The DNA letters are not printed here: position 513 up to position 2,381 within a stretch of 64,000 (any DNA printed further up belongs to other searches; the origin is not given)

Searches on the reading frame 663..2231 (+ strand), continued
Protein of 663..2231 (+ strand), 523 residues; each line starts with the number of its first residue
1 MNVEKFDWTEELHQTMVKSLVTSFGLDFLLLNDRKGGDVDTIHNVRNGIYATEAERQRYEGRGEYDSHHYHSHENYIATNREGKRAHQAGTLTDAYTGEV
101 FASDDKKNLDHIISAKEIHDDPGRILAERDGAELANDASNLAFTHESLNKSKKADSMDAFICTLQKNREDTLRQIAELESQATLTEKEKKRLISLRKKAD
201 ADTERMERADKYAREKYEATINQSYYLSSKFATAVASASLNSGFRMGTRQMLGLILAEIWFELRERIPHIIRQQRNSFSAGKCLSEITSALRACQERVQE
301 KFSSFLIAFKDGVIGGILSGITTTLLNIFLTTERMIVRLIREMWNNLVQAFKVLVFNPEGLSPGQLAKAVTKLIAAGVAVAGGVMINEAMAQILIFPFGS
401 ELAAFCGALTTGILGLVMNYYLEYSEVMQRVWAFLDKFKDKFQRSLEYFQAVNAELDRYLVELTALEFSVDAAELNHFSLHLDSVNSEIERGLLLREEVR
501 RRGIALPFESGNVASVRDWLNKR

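Call 83: find_related_loci(query=A2, collection=genome_contigs, flank=5000)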
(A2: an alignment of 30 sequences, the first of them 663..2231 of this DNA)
Query A2 (523 aa) in genome_contigs; peptide patterns used: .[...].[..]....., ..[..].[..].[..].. (x = any residue, [..] = any of these).
184 stretches matched a pattern; 174 encode a relative of the query (tblastn E <= 1e-3); the best 80 are kept; 80 distinct loci.
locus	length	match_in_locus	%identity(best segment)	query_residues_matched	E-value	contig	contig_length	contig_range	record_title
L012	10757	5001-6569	98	1-523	0e+0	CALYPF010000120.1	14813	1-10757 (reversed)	MAG: uncultured Enterobacteriaceae bacterium isolate SRR11267054_bin.5_metawrap_v1.3.0_MAG genome assembly, contig: ERZ9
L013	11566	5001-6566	71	1-522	0e+0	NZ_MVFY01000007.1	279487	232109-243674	Citrobacter portucalensis strain A60 A60_S7_L001_NODE_7_length_279487_cov_21.1854, whole genome shotgun sequence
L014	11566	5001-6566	71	1-522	0e+0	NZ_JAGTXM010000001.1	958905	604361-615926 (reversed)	Citrobacter amalonaticus strain ku-bf3 scaffold_0, whole genome shotgun sequence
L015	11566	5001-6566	71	1-522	0e+0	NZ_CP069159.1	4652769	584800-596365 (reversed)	Citrobacter sp. R56 chromosome, complete genome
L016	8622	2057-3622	70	1-522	0e+0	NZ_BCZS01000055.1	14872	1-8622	Pluralibacter gergoviae ATCC 33028 = NBRC 105706, whole genome shotgun sequence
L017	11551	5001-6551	70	1-517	0e+0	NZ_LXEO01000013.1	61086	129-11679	Buttiauxella noackiae ATCC 51607 Sequence00013, whole genome shotgun sequence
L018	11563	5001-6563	68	1-521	0e+0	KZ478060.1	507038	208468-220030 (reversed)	Enterobacterales bacterium CwR94 genomic scaffold scf_19201_2, whole genome shotgun sequence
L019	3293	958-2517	63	1-520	0e+0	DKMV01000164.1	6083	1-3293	MAG TPA_asm: Leclercia sp. UBA7405 UBA7405_contig_408, whole genome shotgun sequence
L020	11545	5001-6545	53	7-521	0e+0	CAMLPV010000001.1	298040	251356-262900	MAG: uncultured Gilliamella sp. isolate SRR12181053_bin.8_metawrap_v1.3.0_MAG genome assembly, contig: ERZ12593183_4, wh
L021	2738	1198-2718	51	6-512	0e+0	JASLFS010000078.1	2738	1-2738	MAG: Vitreoscilla sp. isolate SHSU.bins.358 k141_13162778, whole genome shotgun sequence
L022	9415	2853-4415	49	1-521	3e-172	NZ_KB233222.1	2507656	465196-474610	Providencia burhodogranariea DSM 19968 scaffold00001, whole genome shotgun sequence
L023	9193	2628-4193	70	1-522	0e+0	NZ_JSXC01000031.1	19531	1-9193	Pectobacterium fontis strain M022 Contig31, whole genome shotgun sequence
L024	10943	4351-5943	48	4-520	9e-167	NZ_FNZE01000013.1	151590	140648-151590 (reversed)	Pseudomonas linyingensis strain LMG 25967, whole genome shotgun sequence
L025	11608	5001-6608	49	6-523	2e-163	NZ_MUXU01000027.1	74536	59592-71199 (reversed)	Moraxella caviae strain CCUG 355 355T_ctg_0000027, whole genome shotgun sequence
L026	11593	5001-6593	47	4-520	1e-161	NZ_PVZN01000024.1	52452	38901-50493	Pseudomonas sp. BBP2017 NODE_24_length_52452_cov_26.333435, whole genome shotgun sequence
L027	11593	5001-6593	46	4-520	1e-161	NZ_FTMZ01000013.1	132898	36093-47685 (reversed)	Sphaerotilus natans strain ATCC 13338, whole genome shotgun sequence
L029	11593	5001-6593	48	4-520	5e-161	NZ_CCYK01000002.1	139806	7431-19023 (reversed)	Pseudomonas massiliensis strain CB1, whole genome shotgun sequence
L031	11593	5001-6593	49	4-520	5e-160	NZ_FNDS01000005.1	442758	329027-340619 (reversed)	Pseudomonas panipatensis strain CCM 7469, whole genome shotgun sequence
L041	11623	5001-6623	44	4-521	7e-154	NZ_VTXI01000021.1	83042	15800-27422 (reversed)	Vibrio sp. RE86 scaffold_20, whole genome shotgun sequence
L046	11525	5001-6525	50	1-508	7e-152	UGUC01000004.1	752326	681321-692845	Providencia stuartii strain NCTC11800 genome assembly, contig: ERS513146SCcontig000004, whole genome shotgun sequence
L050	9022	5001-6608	46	2-523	1e-151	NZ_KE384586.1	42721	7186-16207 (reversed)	Moraxella caprae DSM 19149 K941DRAFT_scaffold00023.23, whole genome shotgun sequence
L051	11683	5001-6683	43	2-520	6e-151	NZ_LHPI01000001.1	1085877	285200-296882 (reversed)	Vibrio hepatarius strain DSM 19134 contig0001, whole genome shotgun sequence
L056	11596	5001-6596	44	5-520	8e-144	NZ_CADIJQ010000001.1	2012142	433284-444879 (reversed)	Achromobacter kerstersii strain LMG 3441 isolate LMG 3441, whole genome shotgun sequence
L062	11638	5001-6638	44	3-520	3e-140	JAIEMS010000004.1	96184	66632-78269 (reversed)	MAG: Burkholderiaceae bacterium isolate co.spades.CONCOCT.2.5kb_117 c_000000000008, whole genome shotgun sequence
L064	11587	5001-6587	43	6-520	2e-139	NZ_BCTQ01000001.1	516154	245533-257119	Achromobacter denitrificans NBRC 15125, whole genome shotgun sequence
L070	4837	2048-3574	40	11-509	9e-119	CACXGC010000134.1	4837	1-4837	MAG: uncultured Ruminococcus sp. isolate RUG11228 genome assembly, contig: RUG11228_asm_134, whole genome shotgun sequen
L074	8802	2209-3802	42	4-520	1e-105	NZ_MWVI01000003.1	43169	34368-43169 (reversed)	Vreelandella lionensis strain RHS90 Halomonas_lionensis_RHS90_contig_3, whole genome shotgun sequence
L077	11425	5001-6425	38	11-509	5e-102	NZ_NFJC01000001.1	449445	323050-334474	Desulfovibrio sp. An276 An276_contig_1, whole genome shotgun sequence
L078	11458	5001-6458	36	10-520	7e-101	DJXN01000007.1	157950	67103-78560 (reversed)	MAG TPA_asm: Fibrobacter sp. UBA7003 UBA7003_contig_317, whole genome shotgun sequence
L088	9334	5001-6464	35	10-520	2e-93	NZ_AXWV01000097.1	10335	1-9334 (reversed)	Anaerobiospirillum succiniciproducens DSM 6400 H524DRAFT_scaffold00089.89_C, whole genome shotgun sequence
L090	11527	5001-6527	35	2-509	1e-92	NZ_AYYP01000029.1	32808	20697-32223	Ligilactobacillus agilis DSM 20509 NODE_65, whole genome shotgun sequence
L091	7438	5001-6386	37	10-456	1e-92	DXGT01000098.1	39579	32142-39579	MAG TPA_asm: Candidatus Ruthenibacterium merdigallinarum isolate ChiSjej6B24-7098 ChiSjej6B24M5__C144672_L39579_SAMN0800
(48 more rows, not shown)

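Call 91: search_protein_families(proteins=[L046:7036-8556:+, L031:7106-8827:-, L064:1504-2286:-, L077:8266-9555:+, L023:4438-5238:+, L013:7785-8618:-, L088:2851-3774:+, L090:1710-2498:+, L051:805-2025:+, L029:2398-3603:+], library=ncbifam, max_evalue=0.00001)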
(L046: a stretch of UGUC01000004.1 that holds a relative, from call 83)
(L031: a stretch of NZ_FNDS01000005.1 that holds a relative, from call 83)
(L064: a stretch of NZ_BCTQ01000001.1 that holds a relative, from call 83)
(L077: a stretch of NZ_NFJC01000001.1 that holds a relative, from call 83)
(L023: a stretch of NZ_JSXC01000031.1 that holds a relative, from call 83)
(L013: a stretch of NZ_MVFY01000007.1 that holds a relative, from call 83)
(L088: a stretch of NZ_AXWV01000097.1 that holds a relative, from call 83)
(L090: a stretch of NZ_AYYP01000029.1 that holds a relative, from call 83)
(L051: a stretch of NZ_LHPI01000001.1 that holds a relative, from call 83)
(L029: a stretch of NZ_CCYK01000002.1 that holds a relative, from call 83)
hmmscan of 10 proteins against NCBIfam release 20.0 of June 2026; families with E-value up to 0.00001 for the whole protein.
L046:7036-8556:+ (507 aa): 56 families (the best 25 are shown)
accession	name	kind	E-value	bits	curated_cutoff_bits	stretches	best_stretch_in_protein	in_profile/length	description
TIGR00711.1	efflux_EmrB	subfamily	5.4e-70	236.5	230.2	1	25-499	2-482/485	DHA2 family efflux MFS transporter permease subunit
NF000025.1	MFS_efflux_tcmA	exception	3.7e-50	171.2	999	1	27-435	28-435/538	tetracenomycin C efflux MFS transporter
NF033896.2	MFS_LfrA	equivalog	6.1e-49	167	825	1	22-439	16-432/504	efflux MFS transporter LfrA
NF000089.1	qac_MFS_AB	exception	4.3e-44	151.1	900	1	23-431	17-425/514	QacA/B family quaternary ammonium compound efflux MFS transporter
NF011571.1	PRK14995.1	subfamily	1.2e-42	146.4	701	1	26-484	7-470/493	SmvA family efflux MFS transporter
NF012169.0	qepA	equivalog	2.3e-41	142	1075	1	27-486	23-481/511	fluoroquinolone efflux MFS transporter QepA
NF000031.1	MFS_efflux_LmrA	exception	3.5e-40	138.1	850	1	30-427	36-433/484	lincomycin efflux MFS transporter Lmr(A)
NF007799.0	PRK10504.1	subfamily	1.6e-39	136.2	426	1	29-444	14-426/471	multidrug transporter subunit MdtD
NF012180.1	tet_MFS_43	exception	1.5e-38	133.1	999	1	27-436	23-432/484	tetracycline efflux MFS transporter Tet(43)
NF040895.2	MFS_effux_SdrM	equivalog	3.7e-36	125.2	550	1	21-435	2-408/441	multidrug efflux MFS transporter SdrM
NF000391.1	EmrB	exception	8e-36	123.7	925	1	24-444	10-429/501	multidrug efflux MFS transporter permease subunit EmrB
NF000009.1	tet_MFS_Tcr3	exception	2.8e-31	108.6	1000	1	27-497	33-500/512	tetracycline efflux MFS transporter Tcr3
NF040856.1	FexB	exception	1.3e-30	106.7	950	1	20-435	9-424/469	chloramphenicol/florfenicol efflux MFS transporter FexB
NF000218.1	FexA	exception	2.5e-27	95.7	900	1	9-432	10-430/475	chloramphenicol/florfenicol efflux MFS transporter FexA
NF000060.1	MFS_efflux_LmrB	exception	2e-26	92.9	800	1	25-454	17-441/479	lincomycin efflux MFS transporter Lmr(B)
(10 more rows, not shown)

L031:7106-8827:- (574 aa): 0 families

L064:1504-2286:- (261 aa): 0 families

L077:8266-9555:+ (430 aa): 0 families

L023:4438-5238:+ (267 aa): 0 families

L013:7785-8618:- (278 aa): 5 families
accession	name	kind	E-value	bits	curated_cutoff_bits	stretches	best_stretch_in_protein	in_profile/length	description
NF033117.2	vanR_ACDEGLN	exception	4.5e-09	36.2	350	1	46-122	149-224/226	VanR-ABDEGLN family response regulator transcription factor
NF000401.1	vanR-A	exception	2.2e-07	30.5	500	1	47-122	153-228/231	vancomycin resistance response regulator transcription factor VanR-A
TIGR02154.1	PhoB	equivalog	1.2e-06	28.1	296.2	1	42-121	146-223/226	phosphate regulon transcriptional regulator PhoB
NF000404.1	vanR-D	exception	1.9e-06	27.6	500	1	49-123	157-230/232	vancomycin resistance response regulator transcription factor VanR-D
NF041734.1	resp_reg_RppA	equivalog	8.9e-06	25.2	250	0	42-121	148-225/229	two-component system response regulator RppA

L088:2851-3774:+ (308 aa): 5 families
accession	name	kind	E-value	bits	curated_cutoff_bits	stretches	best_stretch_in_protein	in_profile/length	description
NF007029.0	PRK09495.1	equivalog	5e-18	65.8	303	1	56-259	43-243/248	glutamine ABC transporter substrate-binding protein GlnH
TIGR01096.1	3A0103s03R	subfamily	7.8e-15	55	256.35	1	11-259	4-250/250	lysine/arginine/ornithine ABC transporter substrate-binding protein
NF008426.0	PRK11260.1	equivalog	2.6e-12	46.6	312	1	16-259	20-260/266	cystine ABC transporter substrate-binding protein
NF011965.0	PRK15437.1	equivalog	3.6e-06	26.7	459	0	13-259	8-253/260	histidine ABC transporter substrate-binding protein HisJ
NF008885.0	PRK11917.1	equivalog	5.5e-06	26.1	373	1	2-240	3-240/259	bifunctional adhesin/ABC transporter aspartate/glutamate-binding protein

L090:1710-2498:+ (263 aa): 5 families
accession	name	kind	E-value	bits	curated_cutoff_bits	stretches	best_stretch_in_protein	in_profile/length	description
NF000995.0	PRK00104.1-4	equivalog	6.2e-68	228.9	315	1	20-258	3-246/251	segregation/condensation protein A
NF000994.0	PRK00104.1-3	equivalog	1.5e-54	185.3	234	1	20-259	2-242/246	segregation/condensation protein A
NF000993.0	PRK00104.1-2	equivalog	3.9e-51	174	268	1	24-259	3-234/237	segregation/condensation protein A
NF000992.0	PRK00104.1-1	equivalog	8.5e-46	156.5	417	1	22-261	3-246/247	segregation/condensation protein A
NF001751.0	PRK00478.1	equivalog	2e-16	60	436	1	16-239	155-394/505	segregation/condensation protein A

L051:805-2025:+ (407 aa): 30 families (the best 25 are shown)
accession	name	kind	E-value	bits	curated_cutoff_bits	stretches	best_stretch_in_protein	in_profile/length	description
NF010376.0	PRK13803.1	equivalog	1.8e-167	558.8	819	1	10-395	207-593/600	bifunctional phosphoribosylanthranilate isomerase/tryptophan synthase subunit beta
TIGR00263.1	trpB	equivalog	1.8e-162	540.9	392.45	1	14-395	1-383/385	tryptophan synthase subunit beta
NF010375.0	PRK13802.1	equivalog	3.6e-127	425.3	1386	1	13-395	276-671/695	bifunctional indole-3-glycerol phosphate synthase/tryptophan synthase subunit beta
NF009057.0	PRK12391.1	equivalog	1.8e-53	181.7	366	1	52-391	70-420/441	TrpB-like pyridoxal phosphate-dependent enzyme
TIGR01415.1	trpB_rel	hypoth_equivalog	4.9e-52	177.1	518.85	1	48-392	54-411/419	TrpB-like pyridoxal phosphate-dependent enzyme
NF006390.0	PRK08639.1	equivalog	5.6e-16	58.5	421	1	62-278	24-227/418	threonine ammonia-lyase IlvA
TIGR02079.1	THD1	equivalog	3.5e-14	52.4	440.55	1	62-267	15-207/410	threonine ammonia-lyase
NF005292.0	PRK06815.1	equivalog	1.4e-13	50.6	371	1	62-185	20-138/320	threonine/serine dehydratase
TIGR01136.1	cysKM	subfamily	1.6e-13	50.7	344.15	1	64-275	8-212/299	cysteine synthase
TIGR01139.1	cysK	equivalog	2.1e-13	50.2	350.95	1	64-271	8-205/298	cysteine synthase A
NF008735.0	PRK11761.1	equivalog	7.6e-13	48.4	413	1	57-184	7-132/296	cysteine synthase CysM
NF006094.0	PRK08246.1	subfamily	8.5e-13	48.4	331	1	54-266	15-202/310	serine/threonine dehydratase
NF007989.0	PRK10717.1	equivalog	1.1e-11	44.4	387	0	64-165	15-116/334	cysteine synthase A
TIGR01138.1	cysM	equivalog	1.6e-10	41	394.2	0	64-168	9-113/290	cysteine synthase B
NF005147.0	PRK06608.1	equivalog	3.5e-10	39.2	380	1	62-164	23-123/339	serine/threonine dehydratase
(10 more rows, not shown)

L029:2398-3603:+ (402 aa): 2 families
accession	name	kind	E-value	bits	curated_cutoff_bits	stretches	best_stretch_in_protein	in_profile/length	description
TIGR02662.1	dinitro_DRAG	equivalog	2.2e-20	73.1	337.05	2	302-374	206-276/287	ADP-ribosyl-[dinitrogen reductase] hydrolase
NF041672.1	ADPriboarghdlase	equivalog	3.4e-16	59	490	1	307-377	285-355/361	ADP-ribosylarginine hydrolase Tri1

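Call 92: search_protein_families(proteins=[L046:7036-8556:+, L031:7106-8827:-, L064:1504-2286:-, L077:8266-9555:+, L023:4438-5238:+, L013:7785-8618:-, L088:2851-3774:+, L090:1710-2498:+, L051:805-2025:+, L029:2398-3603:+], library=padloc, max_evalue=0.00001)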
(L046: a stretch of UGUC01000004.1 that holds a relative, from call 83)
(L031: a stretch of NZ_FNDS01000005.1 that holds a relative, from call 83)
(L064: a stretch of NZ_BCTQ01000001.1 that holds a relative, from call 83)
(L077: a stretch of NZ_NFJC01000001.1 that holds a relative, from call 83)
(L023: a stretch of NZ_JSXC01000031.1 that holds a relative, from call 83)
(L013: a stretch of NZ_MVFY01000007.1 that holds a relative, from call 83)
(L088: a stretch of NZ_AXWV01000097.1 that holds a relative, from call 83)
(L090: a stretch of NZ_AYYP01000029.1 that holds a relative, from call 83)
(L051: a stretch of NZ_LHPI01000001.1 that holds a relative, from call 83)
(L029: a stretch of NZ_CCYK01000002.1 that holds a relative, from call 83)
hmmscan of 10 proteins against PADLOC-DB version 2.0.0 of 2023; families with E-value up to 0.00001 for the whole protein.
L046:7036-8556:+ (507 aa): 0 families

L031:7106-8827:- (574 aa): 31 families (the best 25 are shown)
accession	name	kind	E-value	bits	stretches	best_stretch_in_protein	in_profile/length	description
PDLC02686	Orf5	-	2e-77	259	1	16-567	10-563/566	Orf5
PDLC02694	Orf5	-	9.1e-73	243.8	1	22-566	15-569/574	Orf5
PDLC04155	HEC-06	-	1.9e-58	196.3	1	8-562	4-550/562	-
PDLC02690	Orf5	-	3.3e-54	182.7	1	25-534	10-491/531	Orf5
PDLC04157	HEC-06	-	3.1e-52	175.9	1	7-562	5-547/558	-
PDLC04154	HEC-06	-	2e-48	163.4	2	195-562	189-556/569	-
PDLC02695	Orf5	-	1.5e-47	160.3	3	9-107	3-104/601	Orf5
PDLC02687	Orf5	-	4.1e-44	149.2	1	23-534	16-525/543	Orf5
PDLC02701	Orf5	-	3.1e-42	142.8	3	16-113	10-111/596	Orf5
PDLC02693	Orf5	-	1.8e-40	137.5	2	25-288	9-253/543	Orf5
PDLC02700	Orf5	-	8.8e-38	128.3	2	15-325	2-303/555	Orf5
PDLC02691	Orf5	-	6e-30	102.4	2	25-103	21-92/579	Orf5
PDLC02786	SspE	-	4.2e-28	96.1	2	24-115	23-119/766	SspE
PDLC02792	SspE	-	2.8e-27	93.4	2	26-108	25-117/771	SspE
PDLC02697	Orf5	-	7.5e-21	72.3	1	24-105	7-89/585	Orf5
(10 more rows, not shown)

L064:1504-2286:- (261 aa): 0 families

L077:8266-9555:+ (430 aa): 0 families

L023:4438-5238:+ (267 aa): 11 families
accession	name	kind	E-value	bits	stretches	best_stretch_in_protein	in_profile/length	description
PDLC04977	PDC-S26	-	1.9e-20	71.3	1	64-236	17-186/400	-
PDLC04980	PDC-S26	-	5.1e-20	70.2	1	75-206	29-161/389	-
PDLC04983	PDC-S26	-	1.1e-18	65.8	1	73-208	31-160/413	-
PDLC04972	PDC-S26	-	2.3e-18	64.7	1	51-207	6-163/397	-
PDLC04974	PDC-S26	-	9.5e-16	56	1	80-208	35-162/401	-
PDLC04981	PDC-S26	-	6.3e-10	36.9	1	89-202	36-146/358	-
PDLC04970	PDC-S26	-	7.7e-09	33.2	1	92-233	44-176/373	-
PDLC04982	PDC-S26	-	1e-08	32.9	1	81-168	28-123/392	-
PDLC04975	PDC-S26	-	1.3e-08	32.6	1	70-171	15-111/351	-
PDLC04971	PDC-S26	-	2e-06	24.9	1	67-180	24-148/415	-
PDLC04969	PDC-S26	-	6.2e-06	23.5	1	81-172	33-121/367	-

L013:7785-8618:- (278 aa): 0 families

L088:2851-3774:+ (308 aa): 0 families

L090:1710-2498:+ (263 aa): 0 families

L051:805-2025:+ (407 aa): 0 families

L029:2398-3603:+ (402 aa): 0 families

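Call 93: search_protein_families(proteins=[L027:7788-8570:-, L062:1877-2668:-, L091:437-1324:-, L050:6883-8433:-, L070:627-1601:+, L078:3121-4893:+, L074:4587-5681:-, L041:1350-2540:+, L056:6882-7754:+, L024:7302-8906:+], library=padloc, max_evalue=0.00001)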
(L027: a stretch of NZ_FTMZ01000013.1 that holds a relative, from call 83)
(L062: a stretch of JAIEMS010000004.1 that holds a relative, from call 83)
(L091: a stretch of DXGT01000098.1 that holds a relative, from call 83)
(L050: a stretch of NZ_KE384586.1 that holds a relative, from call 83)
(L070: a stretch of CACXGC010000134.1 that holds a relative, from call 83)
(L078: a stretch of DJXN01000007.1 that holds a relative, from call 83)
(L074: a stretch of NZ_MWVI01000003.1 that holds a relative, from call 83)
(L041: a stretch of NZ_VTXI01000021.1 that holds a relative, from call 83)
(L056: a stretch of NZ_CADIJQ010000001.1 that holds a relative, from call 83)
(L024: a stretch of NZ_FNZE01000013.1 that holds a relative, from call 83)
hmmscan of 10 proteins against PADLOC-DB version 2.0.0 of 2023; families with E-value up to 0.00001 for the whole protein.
L027:7788-8570:- (261 aa): 0 families

L062:1877-2668:- (264 aa): 0 families

L091:437-1324:- (296 aa): 0 families

L050:6883-8433:- (517 aa): 0 families

L070:627-1601:+ (325 aa): 2 families
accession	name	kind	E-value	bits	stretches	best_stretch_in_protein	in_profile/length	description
PDLC01652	WYL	-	1.5e-21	75.4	1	140-317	12-158/162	"CAS-I,CAS-II,CAS-III,CAS-IV,CAS-V,CAS-VI; associated_signaling"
PDLC01457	WYL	-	9.4e-21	72.4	1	9-308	3-228/229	"CAS-I,CAS-II,CAS-III,CAS-IV,CAS-V,CAS-VI; associated_signaling"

L078:3121-4893:+ (591 aa): 0 families

L074:4587-5681:- (365 aa): 0 families

L041:1350-2540:+ (397 aa): 0 families

L056:6882-7754:+ (291 aa): 0 families

L024:7302-8906:+ (535 aa): 2 families
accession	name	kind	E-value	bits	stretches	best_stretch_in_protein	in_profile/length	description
PDLC04472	PDC-M16A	-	2e-07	27.8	1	27-118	6-101/930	-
PDLC04917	PDC-S12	-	2.6e-07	28.7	1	510-534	193-217/218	-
